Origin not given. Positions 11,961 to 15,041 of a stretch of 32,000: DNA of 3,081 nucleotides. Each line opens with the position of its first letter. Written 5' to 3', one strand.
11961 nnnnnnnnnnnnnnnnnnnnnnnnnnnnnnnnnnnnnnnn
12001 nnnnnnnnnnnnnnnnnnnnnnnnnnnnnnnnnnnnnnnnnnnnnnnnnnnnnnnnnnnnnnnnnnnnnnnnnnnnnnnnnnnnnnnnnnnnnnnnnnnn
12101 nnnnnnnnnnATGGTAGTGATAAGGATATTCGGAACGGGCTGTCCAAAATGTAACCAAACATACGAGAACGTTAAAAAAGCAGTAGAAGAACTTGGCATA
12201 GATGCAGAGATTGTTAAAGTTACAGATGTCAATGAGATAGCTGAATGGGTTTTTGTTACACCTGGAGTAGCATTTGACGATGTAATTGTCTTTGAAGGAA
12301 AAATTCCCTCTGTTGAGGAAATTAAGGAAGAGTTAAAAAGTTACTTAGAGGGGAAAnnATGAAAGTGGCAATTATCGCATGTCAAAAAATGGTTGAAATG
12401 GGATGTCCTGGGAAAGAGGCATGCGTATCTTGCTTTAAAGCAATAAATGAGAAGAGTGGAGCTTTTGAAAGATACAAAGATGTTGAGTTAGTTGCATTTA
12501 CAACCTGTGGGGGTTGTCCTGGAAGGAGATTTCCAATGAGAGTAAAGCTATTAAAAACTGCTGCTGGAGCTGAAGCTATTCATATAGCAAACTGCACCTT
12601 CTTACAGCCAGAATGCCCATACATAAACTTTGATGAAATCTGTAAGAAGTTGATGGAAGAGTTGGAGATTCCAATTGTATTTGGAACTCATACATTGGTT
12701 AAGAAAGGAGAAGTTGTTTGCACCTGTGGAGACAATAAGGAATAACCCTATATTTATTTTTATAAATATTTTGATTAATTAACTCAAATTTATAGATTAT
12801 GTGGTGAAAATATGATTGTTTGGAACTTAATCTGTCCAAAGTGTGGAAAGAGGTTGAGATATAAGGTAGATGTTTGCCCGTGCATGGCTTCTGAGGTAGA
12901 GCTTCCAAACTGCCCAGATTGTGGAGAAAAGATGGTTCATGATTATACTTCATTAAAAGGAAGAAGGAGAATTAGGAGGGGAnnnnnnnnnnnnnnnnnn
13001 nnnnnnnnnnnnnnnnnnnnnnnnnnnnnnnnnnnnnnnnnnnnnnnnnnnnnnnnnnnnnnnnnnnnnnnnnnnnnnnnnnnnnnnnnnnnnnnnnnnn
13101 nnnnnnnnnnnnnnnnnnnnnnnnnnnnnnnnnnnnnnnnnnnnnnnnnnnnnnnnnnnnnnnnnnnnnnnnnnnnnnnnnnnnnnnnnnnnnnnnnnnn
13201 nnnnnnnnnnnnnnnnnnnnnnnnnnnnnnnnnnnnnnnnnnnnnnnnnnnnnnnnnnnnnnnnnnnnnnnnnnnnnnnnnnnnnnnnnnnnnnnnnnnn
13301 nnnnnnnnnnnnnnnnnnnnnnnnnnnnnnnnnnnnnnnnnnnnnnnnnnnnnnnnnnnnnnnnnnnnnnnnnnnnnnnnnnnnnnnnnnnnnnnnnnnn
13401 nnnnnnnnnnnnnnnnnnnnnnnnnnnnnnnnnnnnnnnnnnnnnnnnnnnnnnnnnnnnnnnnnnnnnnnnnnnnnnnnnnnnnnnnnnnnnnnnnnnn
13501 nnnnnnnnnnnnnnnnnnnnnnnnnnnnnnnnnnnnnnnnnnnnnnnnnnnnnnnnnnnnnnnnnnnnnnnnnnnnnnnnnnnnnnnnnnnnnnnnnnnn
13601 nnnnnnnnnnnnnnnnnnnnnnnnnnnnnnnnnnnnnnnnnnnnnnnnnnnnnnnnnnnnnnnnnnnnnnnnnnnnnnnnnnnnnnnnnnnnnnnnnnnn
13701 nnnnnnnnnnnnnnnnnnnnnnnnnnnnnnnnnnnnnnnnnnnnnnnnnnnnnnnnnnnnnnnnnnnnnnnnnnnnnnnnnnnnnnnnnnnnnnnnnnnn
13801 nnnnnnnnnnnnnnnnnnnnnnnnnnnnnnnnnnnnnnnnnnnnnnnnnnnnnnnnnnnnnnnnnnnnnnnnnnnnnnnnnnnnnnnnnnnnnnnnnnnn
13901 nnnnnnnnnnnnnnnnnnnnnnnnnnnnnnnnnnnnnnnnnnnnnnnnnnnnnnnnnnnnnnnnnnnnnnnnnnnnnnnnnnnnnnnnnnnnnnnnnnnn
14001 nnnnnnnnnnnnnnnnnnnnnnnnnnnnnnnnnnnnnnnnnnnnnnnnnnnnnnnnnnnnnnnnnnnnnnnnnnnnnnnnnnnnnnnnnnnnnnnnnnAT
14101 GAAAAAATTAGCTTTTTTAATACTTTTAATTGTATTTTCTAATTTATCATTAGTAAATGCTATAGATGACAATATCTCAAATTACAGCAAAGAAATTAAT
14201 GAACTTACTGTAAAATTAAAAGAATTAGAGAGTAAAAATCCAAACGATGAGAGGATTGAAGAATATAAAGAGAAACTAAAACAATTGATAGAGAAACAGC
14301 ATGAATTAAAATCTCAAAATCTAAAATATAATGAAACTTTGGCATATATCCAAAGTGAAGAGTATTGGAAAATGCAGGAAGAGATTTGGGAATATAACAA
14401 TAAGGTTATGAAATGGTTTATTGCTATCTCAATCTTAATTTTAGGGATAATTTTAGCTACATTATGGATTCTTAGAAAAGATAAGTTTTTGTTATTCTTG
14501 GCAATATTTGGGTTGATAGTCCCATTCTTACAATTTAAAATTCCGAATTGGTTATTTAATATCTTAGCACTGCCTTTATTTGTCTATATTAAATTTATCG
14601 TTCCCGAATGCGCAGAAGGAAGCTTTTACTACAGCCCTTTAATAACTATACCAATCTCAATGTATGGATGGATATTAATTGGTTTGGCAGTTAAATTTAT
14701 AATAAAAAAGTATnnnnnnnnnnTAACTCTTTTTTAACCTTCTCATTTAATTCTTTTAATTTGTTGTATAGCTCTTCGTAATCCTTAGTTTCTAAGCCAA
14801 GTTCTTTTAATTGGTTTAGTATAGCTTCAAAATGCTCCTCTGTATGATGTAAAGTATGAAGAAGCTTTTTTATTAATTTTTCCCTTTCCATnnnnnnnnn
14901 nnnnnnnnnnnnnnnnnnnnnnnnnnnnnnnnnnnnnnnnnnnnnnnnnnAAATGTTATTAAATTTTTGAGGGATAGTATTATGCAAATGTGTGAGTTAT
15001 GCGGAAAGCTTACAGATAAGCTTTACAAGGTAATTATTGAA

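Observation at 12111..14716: Five-gene thiol-rich operon with a hidden zinc-ribbon ORF coupled to an ArsP-like permease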

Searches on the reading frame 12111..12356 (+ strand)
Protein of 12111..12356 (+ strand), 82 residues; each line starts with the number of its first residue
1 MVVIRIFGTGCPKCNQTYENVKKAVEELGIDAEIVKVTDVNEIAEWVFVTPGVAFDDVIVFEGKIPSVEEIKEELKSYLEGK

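Call 3: search_protein_families(library=pfam, proteins=[window:12111-12356:+], max_evalue=0.01)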
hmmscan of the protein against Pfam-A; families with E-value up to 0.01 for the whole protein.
window:12111-12356:+ (82 aa): 3 families
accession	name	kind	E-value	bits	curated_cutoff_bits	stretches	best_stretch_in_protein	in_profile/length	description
PF13192.12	Thioredoxin_3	-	3.6e-23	81.8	24.8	1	4-75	3-75/76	Thioredoxin domain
PF02302.22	PTS_IIB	-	0.00036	21.6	23.6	1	19-66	18-69/90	PTS system, Lactose/Cellobiose specific IIB subunit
PF00462.30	Glutaredoxin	-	0.0064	17.1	22.9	0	9-46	7-40/60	Glutaredoxin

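Call 4: search_protein_families(library=ncbifam, proteins=[window:12111-12356:+], max_evalue=0.01)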
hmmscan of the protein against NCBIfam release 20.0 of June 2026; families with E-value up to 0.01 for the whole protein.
window:12111-12356:+ (82 aa): 3 families
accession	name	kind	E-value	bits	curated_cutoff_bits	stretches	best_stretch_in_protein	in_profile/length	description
TIGR00412.2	redox_disulf_2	subfamily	3.4e-24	85.1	62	1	4-75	2-74/75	MTH895/ArsE family thioredoxin-like protein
NF049942.1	DF_fam_seleno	subfamily_domain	0.00067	19.6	70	1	9-49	7-49/96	DF family (seleno)protein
TIGR00411.1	redox_disulf_1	equivalog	0.0066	16.5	92.75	1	3-76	2-79/82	MJ0307 family thioredoxin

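Call 78: search_solved_structures(query=window:12111-12356:+, max_evalue=0.001)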
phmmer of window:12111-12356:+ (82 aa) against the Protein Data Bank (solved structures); distinct sequences matched with E-value up to 0.001: 1.
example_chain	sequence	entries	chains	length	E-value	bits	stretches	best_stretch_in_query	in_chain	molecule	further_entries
1ilo_A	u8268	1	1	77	4.3e-14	55.7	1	1-74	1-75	conserved hypothetical protein MtH895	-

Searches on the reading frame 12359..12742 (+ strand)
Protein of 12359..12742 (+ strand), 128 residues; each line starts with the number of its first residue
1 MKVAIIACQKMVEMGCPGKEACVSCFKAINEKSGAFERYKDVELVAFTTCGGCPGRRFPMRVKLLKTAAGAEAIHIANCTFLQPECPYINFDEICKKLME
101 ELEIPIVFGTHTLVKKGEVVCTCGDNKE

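Call 3: search_protein_families(library=pfam, proteins=[window:12359-12742:+], max_evalue=0.01)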
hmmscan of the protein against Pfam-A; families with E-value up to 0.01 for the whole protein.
window:12359-12742:+ (128 aa): 1 family
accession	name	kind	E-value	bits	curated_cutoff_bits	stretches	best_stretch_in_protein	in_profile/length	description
PF08821.16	CGGC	-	6.9e-26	91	27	1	2-111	1-106/106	CGGC domain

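Call 4: search_protein_families(library=ncbifam, proteins=[window:12359-12742:+], max_evalue=0.01)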
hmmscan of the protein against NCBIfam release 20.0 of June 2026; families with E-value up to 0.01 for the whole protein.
window:12359-12742:+ (128 aa): 0 families

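Call 77: search_solved_structures(query=window:12359-12742:+, max_evalue=1)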
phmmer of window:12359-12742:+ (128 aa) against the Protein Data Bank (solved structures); distinct sequences matched with E-value up to 1: 6.
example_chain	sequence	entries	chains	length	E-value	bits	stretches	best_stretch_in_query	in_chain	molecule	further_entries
8tc7_A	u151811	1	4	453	0.15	15.2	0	73-102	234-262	Asparagine--tRNA ligase, cytoplasmic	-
5xix_A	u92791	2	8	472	0.16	15.1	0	73-102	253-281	Asparagine--tRNA ligase, cytoplasmic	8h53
8tc8_A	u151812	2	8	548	0.22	14.7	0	73-102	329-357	Asparagine--tRNA ligase, cytoplasmic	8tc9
4fas_A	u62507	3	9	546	0.36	14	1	19-61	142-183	Hydroxylamine oxidoreductase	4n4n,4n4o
1fgj_A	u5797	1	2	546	0.36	14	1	19-61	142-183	HYDROXYLAMINE OXIDOREDUCTASE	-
6m0p_A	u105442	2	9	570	0.39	13.9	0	19-61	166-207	Aerobic hydroxylamine oxidoreductase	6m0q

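Call 83: search_protein_families(library=pfam, proteins=[window:12359-12742:+], max_evalue=10)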
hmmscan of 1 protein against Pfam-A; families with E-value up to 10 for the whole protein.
window:12359-12742:+ (128 aa): 1 family
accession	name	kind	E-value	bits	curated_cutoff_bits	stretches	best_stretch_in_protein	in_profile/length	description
PF08821.16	CGGC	-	6.9e-26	91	27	1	2-111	1-106/106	CGGC domain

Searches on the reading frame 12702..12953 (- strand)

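Call 3: search_protein_families(library=pfam, proteins=[window:12702-12953:-], max_evalue=0.01)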
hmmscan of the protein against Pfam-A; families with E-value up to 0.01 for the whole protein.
window:12702-12953:- (84 aa): 0 families

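Call 4: search_protein_families(library=ncbifam, proteins=[window:12702-12953:-], max_evalue=0.01)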
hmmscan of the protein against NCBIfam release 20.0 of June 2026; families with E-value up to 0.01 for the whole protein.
window:12702-12953:- (84 aa): 1 family
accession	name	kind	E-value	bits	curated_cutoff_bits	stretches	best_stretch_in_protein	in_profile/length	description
NF010192.0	PRK13671.1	equivalog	0.0043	16.6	238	1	28-79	134-184/298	nucleotidyltransferase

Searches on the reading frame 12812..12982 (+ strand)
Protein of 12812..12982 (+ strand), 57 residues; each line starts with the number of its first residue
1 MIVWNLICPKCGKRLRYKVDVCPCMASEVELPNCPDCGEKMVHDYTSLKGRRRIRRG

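Call 3: search_protein_families(library=pfam, proteins=[window:12812-12982:+], max_evalue=0.01)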
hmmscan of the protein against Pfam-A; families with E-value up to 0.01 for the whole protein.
window:12812-12982:+ (57 aa): 13 families
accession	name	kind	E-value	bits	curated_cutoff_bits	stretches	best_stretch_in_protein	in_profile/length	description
PF01396.24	Zn_ribbon_Top1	-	7.9e-05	22.8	32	0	7-18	3-14/39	Topoisomerase DNA binding C4 zinc finger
PF13248.11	Zn_ribbon_3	-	0.0001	22.1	27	0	7-23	4-20/26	zinc-ribbon domain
PF23783.1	Zn_ribbon_TiaS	-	0.00069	19.7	27.3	0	7-15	3-11/41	TiaS C-terminal zinc ribbon domain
PF24292.1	DUF7479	-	0.0021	18.5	27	1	5-44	2-43/60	Domain of unknown function (DUF7479)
PF03119.21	DNA_ligase_ZBD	-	0.0021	18.3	25.8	0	33-42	1-10/27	NAD-dependent DNA ligase C4 zinc finger domain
PF14149.11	YhfH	-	0.0026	18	27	0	33-41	15-23/37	YhfH-like protein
PF24460.1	DUF7575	-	0.0037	17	28.5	0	8-23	6-21/28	Domain of unknown function (DUF7575)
PF04606.18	Ogr_Delta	-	0.0057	17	26.3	0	33-42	1-10/47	Ogr/Delta-like zinc finger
PF23549.1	Zn_ribbon_GRF_2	-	0.0059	16.8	27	0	32-48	2-18/45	GRF-like zinc ribbon domain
PF14803.11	Zn_ribbon_Nudix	-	0.0065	16.8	25.6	0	8-19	3-14/34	Nudix N-terminal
PF25206.1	DUF7836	-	0.0068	16.7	26.7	0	5-38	7-37/59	Domain of unknown function (DUF7836)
PF12773.13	DZR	-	0.0076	16.8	27.3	0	8-40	1-33/45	Double zinc ribbon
PF13408.12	Zn_ribbon_recom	-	0.0077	17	25.3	0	34-54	8-27/58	Recombinase zinc beta ribbon domain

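Call 4: search_protein_families(library=ncbifam, proteins=[window:12812-12982:+], max_evalue=0.01)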
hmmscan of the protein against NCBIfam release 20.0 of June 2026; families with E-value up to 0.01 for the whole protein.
window:12812-12982:+ (57 aa): 4 families
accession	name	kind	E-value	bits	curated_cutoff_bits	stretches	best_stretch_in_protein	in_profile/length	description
NF041913.1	HVO_2142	equivalog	0.00085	19.1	90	0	27-42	7-22/48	HVO_2142 family zinc finger protein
NF038384.1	zinc_YnfU_fam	subfamily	0.0012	18.4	36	0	33-48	18-33/52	YnfU family zinc-binding protein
NF045645.1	DVU_1557_fam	equivalog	0.0034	17.5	60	1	5-44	2-43/60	DVU_1557 family redox protein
NF033497.1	rubre_like_arch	subfamily_domain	0.0056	16.4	32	0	27-43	12-28/34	rubrerythrin-like domain-containing protein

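Call 6: list_cluster_members(proteins=[window:12812-12982:+, window:12702-12953:-, window:14099-14713:+])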
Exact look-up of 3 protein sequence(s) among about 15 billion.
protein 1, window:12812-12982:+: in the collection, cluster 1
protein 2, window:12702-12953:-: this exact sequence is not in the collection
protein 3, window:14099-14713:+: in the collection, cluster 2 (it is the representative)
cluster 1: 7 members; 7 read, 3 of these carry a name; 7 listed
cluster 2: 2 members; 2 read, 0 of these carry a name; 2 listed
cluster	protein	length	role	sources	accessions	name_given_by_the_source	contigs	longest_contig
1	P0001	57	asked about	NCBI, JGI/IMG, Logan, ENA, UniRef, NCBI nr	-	-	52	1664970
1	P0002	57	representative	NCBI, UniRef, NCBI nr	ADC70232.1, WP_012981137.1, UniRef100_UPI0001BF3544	conserved hypothetical protein [Methanocaldococcus sp. FS406-22] | hypothetical protein n=1 Tax=Methanocaldococcus sp. (strain FS406-22) TaxID=644281 ... | hypothetical protein [Methanocaldococcus sp. FS406-22]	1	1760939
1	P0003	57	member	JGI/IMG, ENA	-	ssDNA-binding Zn-finger/Zn-ribbon topoisomerase 1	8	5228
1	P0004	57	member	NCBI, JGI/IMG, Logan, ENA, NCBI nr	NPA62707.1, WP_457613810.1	MAG: zinc ribbon-containing protein [Methanococci archaeon] | zinc ribbon-containing protein [Methanococci archaeon]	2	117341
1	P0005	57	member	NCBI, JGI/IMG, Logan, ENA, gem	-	-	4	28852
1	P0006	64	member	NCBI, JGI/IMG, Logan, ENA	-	-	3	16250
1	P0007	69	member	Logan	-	-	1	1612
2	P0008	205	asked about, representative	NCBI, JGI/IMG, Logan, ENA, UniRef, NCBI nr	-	-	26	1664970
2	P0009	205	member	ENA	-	-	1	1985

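Call 8: find_homologous_proteins(query=window:12812-12982:+, max_evalue=0.001)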
Query window:12812-12982:+ (57 aa): 4 proteins with E <= 0.001 among 4 candidates.
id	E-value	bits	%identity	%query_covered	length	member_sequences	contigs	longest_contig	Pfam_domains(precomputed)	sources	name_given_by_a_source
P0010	1.5e-31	124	95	98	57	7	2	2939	-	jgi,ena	jgi:ssDNA-binding Zn-finger/Zn-ribbon topoisomerase 1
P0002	2.0e-31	124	93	98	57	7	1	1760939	-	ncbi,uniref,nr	ncbi:conserved hypothetical protein [Methanocaldococcus sp. FS406-22]|uniref:hypothetical protein n=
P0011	6.8e-22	94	77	93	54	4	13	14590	-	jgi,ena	jgi:hypothetical protein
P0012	6.8e-17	78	67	89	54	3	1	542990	-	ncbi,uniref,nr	ncbi:hypothetical protein [Methanococcus voltae]|uniref:Uncharacterized protein n=1 Tax=Methanococcu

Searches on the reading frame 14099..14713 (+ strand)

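Call 3: search_protein_families(library=pfam, proteins=[window:14099-14713:+], max_evalue=0.01)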
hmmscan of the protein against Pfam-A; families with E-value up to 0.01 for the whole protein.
window:14099-14713:+ (205 aa): 6 families
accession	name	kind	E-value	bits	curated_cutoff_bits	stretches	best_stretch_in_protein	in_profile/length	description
PF03839.21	Sec62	-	0.00063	20.1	27.8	1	42-150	38-151/191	Translocation protein Sec62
PF01105.29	EMP24_GP25L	-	0.00093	19.7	25.9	1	36-127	89-179/182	emp24/gp25L/p24 family/GOLD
PF14235.11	DUF4337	-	0.0023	18.5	27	1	31-137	55-148/161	Domain of unknown function (DUF4337)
PF18949.5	DUF5693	-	0.0082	15.1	29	0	68-158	292-371/609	Family of unknown function (DUF5693)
PF14282.11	FlxA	-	0.0084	16.6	26.3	0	20-73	13-64/101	FlxA-like protein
PF24073.1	DUF7365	-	0.0091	16.6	27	1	5-66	14-76/101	Coiled-coil region of unknown function (DUF7365)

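Call 4: search_protein_families(library=ncbifam, proteins=[window:14099-14713:+], max_evalue=0.01)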
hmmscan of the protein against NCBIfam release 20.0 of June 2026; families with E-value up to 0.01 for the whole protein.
window:14099-14713:+ (205 aa): 4 families
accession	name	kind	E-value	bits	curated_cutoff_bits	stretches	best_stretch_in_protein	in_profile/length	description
TIGR04211.1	SH3_and_anchor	equivalog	4.5e-06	26.4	65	1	21-122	84-183/198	TIGR04211 family SH3 domain-containing protein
NF041201.1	recomb_XisF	equivalog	0.0012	17.9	375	1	27-105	373-454/465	fdxN element excision recombinase XisF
TIGR04402.2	mob_CxxC_CxxC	subfamily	0.0018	18.5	70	1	6-78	67-138/180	mobilome CxxCx(11)CxxC protein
NF003034.1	PRK03918.1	equivalog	0.0027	15.8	700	1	20-90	310-377/878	DNA double-strand break repair ATPase Rad50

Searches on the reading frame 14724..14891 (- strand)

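Call 3: search_protein_families(library=pfam, proteins=[window:14724-14891:-], max_evalue=0.01)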
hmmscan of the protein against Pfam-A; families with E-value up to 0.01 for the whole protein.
window:14724-14891:- (56 aa): 1 family
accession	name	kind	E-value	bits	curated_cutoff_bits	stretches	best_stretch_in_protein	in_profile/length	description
PF04546.19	Sigma70_ner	-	0.0035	17.7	29.7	1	11-54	101-144/210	Sigma-70, non-essential region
